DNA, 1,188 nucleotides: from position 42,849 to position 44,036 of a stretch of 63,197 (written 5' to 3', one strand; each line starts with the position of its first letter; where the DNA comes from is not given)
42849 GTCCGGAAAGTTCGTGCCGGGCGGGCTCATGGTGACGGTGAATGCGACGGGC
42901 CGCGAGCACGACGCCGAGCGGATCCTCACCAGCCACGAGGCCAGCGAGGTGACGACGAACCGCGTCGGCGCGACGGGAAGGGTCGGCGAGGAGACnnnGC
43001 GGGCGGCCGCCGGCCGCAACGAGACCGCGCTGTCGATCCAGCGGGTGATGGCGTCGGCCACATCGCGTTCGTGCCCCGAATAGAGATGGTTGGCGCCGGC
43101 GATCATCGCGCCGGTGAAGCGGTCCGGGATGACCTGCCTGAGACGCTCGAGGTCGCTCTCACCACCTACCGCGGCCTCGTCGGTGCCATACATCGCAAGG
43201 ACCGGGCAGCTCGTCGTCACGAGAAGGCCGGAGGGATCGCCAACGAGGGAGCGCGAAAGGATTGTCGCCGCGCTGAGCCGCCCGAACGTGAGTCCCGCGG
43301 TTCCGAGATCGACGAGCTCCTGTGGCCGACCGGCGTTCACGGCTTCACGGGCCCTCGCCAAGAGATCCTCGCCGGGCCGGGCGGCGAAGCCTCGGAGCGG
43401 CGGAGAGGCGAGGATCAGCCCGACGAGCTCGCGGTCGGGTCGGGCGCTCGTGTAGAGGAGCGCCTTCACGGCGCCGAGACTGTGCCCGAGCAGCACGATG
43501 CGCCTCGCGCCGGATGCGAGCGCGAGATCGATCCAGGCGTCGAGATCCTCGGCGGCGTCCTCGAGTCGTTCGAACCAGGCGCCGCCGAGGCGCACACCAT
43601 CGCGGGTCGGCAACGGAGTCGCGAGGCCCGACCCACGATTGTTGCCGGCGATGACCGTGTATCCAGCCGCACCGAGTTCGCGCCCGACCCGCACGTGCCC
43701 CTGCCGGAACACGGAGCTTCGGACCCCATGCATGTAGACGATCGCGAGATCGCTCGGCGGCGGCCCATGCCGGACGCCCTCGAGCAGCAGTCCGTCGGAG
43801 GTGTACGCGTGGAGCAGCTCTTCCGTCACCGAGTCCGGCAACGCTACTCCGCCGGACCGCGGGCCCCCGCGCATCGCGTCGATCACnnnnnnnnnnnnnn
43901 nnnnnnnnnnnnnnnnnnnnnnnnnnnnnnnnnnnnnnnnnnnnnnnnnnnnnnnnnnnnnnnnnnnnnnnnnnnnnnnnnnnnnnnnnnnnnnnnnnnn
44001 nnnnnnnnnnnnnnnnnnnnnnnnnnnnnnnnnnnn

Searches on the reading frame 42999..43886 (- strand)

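Call 15: search_protein_families(library=pfam, proteins=[window:42999-43886:-], max_evalue=0.00001)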
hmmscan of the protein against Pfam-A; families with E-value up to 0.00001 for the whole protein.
window:42999-43886:- (296 aa): 3 families
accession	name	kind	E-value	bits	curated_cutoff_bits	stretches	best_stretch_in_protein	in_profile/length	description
PF12146.15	Hydrolase_4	-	1e-13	51.6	27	1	46-172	4-122/239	Serine aminopeptidase, S33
PF00561.26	Abhydrolase_1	-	2.1e-10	41.1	25.8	1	67-152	19-93/245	alpha/beta hydrolase fold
PF12697.13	Abhydrolase_6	-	1.6e-09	39.2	26.3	1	49-278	1-216/217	Alpha/beta hydrolase family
